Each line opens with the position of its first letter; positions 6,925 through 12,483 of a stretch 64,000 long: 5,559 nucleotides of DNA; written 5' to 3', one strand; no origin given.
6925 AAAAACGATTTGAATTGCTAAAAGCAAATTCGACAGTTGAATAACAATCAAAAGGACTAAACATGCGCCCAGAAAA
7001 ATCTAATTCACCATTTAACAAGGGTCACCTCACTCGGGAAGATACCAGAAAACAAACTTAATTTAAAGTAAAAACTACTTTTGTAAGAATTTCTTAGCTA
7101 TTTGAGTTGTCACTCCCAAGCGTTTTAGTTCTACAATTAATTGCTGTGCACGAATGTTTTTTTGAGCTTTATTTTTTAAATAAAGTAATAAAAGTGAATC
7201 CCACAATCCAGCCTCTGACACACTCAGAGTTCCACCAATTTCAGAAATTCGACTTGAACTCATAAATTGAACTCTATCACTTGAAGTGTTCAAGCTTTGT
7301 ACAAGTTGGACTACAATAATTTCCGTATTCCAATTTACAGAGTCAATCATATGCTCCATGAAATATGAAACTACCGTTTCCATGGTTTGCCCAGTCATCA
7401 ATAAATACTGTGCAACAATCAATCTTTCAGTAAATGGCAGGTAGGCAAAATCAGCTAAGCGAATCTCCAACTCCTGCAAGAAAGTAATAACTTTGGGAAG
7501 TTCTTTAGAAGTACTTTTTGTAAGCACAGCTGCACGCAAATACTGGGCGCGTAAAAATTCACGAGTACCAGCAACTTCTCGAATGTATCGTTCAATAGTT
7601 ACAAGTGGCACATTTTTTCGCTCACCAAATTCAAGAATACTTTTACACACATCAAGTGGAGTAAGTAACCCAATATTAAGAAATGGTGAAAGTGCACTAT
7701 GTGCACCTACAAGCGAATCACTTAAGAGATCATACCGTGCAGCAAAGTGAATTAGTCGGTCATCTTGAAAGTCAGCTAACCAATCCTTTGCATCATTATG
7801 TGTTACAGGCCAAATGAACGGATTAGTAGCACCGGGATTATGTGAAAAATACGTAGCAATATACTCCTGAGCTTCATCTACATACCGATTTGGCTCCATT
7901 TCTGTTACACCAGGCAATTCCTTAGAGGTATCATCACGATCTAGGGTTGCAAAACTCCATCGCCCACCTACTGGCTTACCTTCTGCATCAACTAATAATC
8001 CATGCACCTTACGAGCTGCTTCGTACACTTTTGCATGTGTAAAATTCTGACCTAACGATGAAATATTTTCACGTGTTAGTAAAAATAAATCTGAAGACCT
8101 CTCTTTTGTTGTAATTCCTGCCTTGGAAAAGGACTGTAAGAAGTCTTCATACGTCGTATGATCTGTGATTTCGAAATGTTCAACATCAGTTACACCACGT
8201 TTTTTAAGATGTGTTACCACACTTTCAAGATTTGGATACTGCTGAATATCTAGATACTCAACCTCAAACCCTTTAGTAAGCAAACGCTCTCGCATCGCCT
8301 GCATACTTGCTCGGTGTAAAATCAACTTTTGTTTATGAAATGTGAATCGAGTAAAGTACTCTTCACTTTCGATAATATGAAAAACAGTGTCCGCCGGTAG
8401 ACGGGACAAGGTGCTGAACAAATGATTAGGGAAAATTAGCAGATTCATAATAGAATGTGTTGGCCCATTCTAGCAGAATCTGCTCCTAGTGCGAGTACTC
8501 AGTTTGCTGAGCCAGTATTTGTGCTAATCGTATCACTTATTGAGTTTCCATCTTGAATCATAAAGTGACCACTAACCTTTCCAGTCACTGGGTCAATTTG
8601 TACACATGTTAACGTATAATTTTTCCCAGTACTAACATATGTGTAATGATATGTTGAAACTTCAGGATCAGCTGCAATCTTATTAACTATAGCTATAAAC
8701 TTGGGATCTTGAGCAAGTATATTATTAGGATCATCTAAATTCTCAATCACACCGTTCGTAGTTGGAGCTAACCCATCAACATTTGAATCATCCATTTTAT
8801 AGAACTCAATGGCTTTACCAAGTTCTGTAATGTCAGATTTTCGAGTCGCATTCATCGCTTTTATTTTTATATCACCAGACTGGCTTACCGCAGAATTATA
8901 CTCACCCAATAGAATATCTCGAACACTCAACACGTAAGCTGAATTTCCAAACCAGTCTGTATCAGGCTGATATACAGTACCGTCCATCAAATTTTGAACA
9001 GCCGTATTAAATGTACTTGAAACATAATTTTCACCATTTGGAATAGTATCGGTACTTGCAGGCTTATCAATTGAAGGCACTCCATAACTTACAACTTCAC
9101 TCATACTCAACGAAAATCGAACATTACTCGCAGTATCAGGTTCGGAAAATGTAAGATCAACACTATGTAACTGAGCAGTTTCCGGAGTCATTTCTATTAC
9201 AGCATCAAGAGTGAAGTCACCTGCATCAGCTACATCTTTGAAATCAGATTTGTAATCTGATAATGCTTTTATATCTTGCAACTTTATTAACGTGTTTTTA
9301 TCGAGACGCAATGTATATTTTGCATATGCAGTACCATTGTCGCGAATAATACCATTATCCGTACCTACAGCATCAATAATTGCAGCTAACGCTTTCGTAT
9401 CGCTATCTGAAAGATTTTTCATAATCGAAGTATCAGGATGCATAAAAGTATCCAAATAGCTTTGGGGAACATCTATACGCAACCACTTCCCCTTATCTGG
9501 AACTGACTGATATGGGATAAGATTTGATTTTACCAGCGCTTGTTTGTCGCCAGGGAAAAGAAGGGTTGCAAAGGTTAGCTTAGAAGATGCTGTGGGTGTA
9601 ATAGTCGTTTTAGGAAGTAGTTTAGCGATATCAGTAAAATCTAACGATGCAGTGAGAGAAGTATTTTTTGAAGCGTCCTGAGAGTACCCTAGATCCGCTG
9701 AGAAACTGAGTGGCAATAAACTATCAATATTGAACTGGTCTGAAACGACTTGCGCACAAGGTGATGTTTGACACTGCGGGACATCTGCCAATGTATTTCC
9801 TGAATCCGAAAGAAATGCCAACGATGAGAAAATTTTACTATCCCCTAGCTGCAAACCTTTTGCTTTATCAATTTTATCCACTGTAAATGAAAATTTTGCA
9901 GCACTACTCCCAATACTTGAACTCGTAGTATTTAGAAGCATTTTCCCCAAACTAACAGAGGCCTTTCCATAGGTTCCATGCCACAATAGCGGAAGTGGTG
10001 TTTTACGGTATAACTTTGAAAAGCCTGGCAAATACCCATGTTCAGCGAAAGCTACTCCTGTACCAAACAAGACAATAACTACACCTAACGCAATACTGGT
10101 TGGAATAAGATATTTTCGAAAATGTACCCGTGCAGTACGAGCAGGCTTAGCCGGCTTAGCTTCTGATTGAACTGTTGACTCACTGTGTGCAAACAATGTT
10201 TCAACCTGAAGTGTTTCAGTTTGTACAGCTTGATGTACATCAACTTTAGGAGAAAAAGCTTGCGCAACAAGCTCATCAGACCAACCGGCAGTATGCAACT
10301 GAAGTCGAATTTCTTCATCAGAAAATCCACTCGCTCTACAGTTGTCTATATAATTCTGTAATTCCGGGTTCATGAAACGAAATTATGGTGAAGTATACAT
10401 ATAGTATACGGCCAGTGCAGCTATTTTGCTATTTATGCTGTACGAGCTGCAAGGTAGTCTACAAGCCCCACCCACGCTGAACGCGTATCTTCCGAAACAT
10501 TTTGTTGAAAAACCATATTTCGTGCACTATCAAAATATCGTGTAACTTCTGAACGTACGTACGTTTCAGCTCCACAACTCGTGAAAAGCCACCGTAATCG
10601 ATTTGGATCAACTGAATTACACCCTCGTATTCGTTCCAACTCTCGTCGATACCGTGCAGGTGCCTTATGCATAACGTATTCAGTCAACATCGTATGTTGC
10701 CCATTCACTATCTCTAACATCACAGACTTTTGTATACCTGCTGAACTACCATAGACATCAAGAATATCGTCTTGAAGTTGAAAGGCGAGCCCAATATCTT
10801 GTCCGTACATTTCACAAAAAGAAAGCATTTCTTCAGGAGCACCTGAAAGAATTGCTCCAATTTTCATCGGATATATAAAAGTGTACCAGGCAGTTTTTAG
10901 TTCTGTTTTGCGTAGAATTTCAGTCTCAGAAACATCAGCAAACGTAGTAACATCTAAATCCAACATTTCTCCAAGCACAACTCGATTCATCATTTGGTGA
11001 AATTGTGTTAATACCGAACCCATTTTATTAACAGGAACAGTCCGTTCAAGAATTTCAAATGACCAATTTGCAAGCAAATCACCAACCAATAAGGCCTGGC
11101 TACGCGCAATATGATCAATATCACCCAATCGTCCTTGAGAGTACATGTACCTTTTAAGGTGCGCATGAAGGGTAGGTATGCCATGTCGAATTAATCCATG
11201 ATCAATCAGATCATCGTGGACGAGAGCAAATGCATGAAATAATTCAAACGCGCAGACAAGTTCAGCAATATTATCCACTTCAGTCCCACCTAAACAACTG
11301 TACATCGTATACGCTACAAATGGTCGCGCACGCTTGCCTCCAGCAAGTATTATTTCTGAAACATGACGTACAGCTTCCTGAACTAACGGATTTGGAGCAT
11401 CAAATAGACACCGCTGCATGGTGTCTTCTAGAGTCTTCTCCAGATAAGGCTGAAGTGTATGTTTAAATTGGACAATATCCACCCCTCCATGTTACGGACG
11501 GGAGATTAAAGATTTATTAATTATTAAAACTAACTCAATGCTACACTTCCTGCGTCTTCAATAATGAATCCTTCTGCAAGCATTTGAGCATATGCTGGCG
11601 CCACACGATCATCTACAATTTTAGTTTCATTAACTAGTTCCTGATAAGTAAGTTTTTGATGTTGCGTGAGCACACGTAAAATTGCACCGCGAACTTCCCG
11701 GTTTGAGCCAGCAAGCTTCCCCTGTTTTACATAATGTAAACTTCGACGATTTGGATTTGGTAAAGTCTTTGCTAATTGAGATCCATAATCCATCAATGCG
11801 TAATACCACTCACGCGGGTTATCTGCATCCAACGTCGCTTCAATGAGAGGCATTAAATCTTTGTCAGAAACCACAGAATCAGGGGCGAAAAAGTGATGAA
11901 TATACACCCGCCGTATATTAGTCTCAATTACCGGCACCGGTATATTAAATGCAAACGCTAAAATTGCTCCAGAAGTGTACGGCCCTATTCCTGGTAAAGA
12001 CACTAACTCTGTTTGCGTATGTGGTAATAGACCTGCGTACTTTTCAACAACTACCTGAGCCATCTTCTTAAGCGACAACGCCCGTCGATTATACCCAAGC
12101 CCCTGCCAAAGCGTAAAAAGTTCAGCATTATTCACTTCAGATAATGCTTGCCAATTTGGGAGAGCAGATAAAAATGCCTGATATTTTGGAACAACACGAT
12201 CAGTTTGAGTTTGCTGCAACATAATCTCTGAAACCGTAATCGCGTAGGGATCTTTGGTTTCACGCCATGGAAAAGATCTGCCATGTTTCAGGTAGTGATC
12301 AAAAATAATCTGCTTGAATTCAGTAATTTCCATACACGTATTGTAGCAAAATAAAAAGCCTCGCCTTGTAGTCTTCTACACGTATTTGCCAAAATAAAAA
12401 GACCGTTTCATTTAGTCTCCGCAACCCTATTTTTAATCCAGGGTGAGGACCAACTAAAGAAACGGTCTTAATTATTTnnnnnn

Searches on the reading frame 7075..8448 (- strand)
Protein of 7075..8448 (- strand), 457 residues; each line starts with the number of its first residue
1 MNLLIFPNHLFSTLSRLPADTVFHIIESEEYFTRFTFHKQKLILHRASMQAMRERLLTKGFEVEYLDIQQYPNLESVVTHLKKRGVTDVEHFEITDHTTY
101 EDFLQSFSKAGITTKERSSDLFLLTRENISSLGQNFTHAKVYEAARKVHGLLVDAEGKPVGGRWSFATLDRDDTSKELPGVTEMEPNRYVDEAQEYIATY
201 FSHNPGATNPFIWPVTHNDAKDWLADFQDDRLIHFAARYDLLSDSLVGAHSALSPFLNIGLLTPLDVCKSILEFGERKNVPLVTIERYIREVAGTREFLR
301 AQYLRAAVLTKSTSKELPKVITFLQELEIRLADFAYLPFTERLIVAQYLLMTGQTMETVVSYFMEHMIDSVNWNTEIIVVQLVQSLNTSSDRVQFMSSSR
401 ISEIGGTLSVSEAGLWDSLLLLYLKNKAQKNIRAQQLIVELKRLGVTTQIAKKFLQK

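Call 26: search_protein_families(library=pfam, proteins=[window:7075-8448:-], max_evalue=0.00001)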
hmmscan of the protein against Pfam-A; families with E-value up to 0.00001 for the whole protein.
window:7075-8448:- (457 aa): 1 family
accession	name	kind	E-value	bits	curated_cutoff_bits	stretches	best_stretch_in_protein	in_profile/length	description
PF04244.19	DPRP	-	2.3e-35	122.9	22.1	1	4-213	2-224/224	Deoxyribodipyrimidine photo-lyase-related protein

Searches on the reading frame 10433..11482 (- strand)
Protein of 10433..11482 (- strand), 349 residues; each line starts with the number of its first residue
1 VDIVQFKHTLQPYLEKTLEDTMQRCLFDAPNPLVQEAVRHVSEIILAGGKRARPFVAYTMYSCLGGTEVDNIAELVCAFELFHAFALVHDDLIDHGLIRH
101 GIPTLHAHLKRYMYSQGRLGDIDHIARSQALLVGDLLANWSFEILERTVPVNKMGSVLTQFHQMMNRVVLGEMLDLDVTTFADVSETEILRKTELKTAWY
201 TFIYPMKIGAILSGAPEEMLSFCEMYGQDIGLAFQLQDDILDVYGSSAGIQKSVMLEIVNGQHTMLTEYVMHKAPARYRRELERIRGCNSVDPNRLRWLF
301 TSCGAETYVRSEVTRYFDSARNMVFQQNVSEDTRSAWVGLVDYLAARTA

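Call 26: search_protein_families(library=pfam, proteins=[window:10433-11482:-], max_evalue=0.00001)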
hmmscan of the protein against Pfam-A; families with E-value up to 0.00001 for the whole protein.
window:10433-11482:- (349 aa): 1 family
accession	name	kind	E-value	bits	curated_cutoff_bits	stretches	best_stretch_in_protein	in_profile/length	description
PF00348.22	polyprenyl_synt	-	5e-48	164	27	1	39-293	5-241/251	Polyprenyl synthetase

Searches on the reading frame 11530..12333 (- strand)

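Call 24: search_protein_families(library=pfam, proteins=[window:11530-12333:-], max_evalue=0.001)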
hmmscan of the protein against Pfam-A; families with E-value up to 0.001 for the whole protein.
window:11530-12333:- (267 aa): 2 families
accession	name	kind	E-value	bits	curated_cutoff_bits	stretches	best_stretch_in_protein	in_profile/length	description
PF00730.31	HhH-GPD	-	1.1e-15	58.3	26.2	1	34-152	1-91/108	HhH-GPD superfamily base excision DNA repair protein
PF00633.29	HHH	-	1.1e-06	28.6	24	1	99-127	2-30/30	Helix-hairpin-helix motif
